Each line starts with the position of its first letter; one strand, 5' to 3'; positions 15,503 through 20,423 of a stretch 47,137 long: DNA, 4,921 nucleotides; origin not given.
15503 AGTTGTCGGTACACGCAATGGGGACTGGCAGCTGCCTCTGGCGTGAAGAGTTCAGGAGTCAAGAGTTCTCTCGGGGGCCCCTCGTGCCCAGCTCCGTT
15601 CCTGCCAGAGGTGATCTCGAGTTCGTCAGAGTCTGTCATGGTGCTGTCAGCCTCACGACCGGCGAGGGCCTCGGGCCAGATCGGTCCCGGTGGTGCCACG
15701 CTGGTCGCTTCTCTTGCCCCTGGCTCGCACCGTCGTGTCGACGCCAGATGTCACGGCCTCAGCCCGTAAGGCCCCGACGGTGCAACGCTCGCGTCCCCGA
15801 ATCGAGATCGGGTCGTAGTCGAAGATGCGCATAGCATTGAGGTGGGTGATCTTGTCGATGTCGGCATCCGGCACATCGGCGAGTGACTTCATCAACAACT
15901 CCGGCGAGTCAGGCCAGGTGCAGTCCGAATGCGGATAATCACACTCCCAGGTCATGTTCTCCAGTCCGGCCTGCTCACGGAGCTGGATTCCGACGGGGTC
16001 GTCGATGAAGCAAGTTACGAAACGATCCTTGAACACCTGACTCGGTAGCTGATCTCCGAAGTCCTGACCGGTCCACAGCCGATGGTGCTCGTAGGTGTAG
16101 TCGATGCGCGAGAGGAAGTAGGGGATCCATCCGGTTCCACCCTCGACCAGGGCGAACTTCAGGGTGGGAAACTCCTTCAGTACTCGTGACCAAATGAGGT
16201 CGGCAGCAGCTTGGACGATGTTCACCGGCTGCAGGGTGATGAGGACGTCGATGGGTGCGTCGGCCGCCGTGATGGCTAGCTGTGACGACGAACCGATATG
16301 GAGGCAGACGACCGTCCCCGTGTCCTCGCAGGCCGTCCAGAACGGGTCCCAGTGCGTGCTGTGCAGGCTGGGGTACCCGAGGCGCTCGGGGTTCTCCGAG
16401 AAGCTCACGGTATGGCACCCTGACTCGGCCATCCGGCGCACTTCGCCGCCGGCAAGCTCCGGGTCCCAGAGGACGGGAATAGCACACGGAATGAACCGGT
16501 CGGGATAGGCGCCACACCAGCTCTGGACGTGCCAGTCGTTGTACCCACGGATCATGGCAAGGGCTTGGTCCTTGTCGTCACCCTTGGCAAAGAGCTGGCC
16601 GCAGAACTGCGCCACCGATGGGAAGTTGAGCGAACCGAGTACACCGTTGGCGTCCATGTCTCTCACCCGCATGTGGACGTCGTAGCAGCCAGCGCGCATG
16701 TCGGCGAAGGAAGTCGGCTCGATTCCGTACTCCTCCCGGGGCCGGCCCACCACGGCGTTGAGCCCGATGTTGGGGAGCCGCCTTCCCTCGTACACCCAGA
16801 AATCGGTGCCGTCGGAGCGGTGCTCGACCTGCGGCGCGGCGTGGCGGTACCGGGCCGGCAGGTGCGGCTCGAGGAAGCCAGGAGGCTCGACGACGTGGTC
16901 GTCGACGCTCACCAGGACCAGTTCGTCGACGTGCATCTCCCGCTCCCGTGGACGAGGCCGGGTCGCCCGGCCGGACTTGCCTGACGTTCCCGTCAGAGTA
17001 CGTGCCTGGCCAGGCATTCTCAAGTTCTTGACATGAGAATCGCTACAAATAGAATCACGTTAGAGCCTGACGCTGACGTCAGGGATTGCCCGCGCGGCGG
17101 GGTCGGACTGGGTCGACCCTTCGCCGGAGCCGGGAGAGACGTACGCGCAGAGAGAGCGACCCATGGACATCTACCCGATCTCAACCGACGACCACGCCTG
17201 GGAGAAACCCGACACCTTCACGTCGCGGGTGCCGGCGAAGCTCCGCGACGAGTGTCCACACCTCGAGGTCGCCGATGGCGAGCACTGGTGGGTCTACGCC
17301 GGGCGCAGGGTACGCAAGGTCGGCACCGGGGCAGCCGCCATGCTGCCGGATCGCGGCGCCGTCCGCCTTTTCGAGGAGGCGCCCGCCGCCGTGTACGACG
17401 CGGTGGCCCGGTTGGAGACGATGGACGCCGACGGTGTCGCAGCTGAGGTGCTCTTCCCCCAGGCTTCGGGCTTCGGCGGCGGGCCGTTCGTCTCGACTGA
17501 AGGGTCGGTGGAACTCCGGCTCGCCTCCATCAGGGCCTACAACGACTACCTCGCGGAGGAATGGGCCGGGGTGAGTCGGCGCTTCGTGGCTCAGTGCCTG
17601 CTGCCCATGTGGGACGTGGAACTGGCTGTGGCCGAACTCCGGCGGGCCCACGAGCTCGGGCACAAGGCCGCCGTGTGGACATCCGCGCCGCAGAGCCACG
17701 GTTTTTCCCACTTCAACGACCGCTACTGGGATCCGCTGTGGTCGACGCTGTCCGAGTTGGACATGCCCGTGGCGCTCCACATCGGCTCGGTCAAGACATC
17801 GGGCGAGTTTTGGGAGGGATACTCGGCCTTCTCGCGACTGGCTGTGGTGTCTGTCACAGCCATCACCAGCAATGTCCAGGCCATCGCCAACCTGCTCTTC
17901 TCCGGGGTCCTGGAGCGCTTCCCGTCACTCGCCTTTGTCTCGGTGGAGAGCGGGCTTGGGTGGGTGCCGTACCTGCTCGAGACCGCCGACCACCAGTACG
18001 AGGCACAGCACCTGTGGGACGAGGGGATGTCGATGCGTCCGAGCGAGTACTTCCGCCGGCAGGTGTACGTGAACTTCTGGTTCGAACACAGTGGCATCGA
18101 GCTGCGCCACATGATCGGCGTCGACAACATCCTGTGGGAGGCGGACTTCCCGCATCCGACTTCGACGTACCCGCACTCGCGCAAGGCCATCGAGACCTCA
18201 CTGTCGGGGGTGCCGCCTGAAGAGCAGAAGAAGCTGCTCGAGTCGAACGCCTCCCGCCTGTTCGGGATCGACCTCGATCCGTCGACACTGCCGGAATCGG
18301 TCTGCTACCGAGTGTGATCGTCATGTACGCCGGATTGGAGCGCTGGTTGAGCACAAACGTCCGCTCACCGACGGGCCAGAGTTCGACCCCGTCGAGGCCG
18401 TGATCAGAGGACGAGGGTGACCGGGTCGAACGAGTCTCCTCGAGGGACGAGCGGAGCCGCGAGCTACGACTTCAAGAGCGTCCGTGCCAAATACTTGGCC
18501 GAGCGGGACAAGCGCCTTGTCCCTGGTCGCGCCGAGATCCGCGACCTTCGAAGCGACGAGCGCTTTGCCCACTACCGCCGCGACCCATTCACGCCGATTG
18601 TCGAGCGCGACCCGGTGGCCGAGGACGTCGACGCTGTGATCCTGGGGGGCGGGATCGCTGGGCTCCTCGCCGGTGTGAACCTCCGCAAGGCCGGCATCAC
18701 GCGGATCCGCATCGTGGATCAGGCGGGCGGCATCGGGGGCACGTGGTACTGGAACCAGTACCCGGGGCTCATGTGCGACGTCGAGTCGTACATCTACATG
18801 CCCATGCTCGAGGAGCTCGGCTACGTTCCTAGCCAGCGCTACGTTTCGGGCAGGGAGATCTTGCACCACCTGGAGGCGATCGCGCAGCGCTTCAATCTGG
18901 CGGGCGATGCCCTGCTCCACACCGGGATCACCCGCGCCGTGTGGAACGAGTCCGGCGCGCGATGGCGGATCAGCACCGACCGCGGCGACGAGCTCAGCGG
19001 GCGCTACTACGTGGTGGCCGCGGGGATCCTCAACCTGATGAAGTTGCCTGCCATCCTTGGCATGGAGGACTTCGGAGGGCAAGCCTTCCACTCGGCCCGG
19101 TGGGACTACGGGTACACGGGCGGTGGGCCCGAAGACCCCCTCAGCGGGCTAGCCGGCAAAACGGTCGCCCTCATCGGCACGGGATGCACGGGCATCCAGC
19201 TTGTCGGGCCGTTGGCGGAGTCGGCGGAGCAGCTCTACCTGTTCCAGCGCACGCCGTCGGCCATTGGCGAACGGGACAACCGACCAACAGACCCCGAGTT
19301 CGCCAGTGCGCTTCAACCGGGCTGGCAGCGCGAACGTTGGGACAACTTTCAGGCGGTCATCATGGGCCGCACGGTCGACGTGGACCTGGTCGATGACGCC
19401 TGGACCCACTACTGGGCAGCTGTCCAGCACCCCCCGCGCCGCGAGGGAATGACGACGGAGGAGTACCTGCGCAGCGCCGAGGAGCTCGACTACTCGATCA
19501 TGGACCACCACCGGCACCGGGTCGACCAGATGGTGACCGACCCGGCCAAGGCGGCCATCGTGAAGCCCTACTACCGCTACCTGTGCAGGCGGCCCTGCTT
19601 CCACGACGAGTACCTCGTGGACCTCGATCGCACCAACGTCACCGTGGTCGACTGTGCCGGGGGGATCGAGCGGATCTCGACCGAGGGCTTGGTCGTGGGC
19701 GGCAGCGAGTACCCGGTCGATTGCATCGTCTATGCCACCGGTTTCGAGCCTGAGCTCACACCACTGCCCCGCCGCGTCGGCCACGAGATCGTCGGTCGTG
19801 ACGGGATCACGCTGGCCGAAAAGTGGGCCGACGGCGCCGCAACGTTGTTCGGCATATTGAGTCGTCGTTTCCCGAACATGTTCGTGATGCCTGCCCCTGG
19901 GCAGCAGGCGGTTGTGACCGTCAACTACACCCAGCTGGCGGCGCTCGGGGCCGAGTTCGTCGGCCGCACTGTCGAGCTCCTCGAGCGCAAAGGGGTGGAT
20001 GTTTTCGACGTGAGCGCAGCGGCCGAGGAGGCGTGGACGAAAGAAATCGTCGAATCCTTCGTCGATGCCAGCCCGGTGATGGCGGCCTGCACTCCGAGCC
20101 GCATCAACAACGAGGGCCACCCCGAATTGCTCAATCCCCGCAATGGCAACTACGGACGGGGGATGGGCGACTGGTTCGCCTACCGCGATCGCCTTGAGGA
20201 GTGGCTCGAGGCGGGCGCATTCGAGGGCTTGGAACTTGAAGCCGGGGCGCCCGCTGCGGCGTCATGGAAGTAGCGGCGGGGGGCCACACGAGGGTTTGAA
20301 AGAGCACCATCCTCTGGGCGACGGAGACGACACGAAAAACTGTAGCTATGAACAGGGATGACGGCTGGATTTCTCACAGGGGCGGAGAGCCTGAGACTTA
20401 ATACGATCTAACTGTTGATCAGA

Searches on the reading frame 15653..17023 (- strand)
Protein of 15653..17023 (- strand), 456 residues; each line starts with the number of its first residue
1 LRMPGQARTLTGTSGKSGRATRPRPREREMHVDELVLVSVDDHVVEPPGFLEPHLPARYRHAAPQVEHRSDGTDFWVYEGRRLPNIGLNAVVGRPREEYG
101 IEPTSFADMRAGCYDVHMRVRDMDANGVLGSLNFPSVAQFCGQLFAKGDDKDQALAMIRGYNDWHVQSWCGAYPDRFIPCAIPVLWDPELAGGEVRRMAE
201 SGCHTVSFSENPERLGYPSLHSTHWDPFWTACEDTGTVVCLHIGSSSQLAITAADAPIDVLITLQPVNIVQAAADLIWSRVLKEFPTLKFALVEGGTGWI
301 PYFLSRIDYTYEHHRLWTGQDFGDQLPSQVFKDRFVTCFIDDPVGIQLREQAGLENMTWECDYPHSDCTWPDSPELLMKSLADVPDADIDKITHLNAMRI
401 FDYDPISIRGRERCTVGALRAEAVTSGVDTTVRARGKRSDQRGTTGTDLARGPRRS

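Call 40: search_protein_families(library=pfam, proteins=[window:15653-17023:-], max_evalue=0.001)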
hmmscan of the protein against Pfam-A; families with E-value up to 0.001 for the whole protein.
window:15653-17023:- (456 aa): 1 family
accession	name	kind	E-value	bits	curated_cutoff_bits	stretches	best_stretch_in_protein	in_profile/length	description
PF04909.20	Amidohydro_2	-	8e-29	101.7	26.4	1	118-402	23-288/289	Amidohydrolase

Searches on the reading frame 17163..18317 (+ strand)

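Call 63: search_protein_families(library=pfam, proteins=[window:17163-18317:+], max_evalue=0.001)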
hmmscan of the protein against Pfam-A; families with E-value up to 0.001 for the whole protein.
window:17163-18317:+ (384 aa): 1 family
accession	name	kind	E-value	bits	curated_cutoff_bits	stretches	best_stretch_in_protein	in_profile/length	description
PF04909.20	Amidohydro_2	-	4.3e-32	112.5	26.4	1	80-369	21-289/289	Amidohydrolase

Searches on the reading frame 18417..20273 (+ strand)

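Call 63: search_protein_families(library=pfam, proteins=[window:18417-20273:+], max_evalue=0.001)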
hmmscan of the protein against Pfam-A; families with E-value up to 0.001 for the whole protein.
window:18417-20273:+ (618 aa): 4 families
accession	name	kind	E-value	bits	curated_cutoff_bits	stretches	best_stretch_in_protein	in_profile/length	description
PF13450.12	NAD_binding_8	-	3.7e-08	34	21.9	1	75-129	1-54/68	NAD(P)-binding Rossmann-like domain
PF13738.12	Pyr_redox_3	-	4.5e-06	26.6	30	1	74-219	1-149/305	Pyridine nucleotide-disulphide oxidoreductase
PF07992.20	Pyr_redox_2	-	5.7e-06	26.4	26.1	0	72-283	2-178/291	Pyridine nucleotide-disulphide oxidoreductase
PF00890.30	FAD_binding_2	-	0.0002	21.1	20.4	1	72-112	1-40/414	FAD binding domain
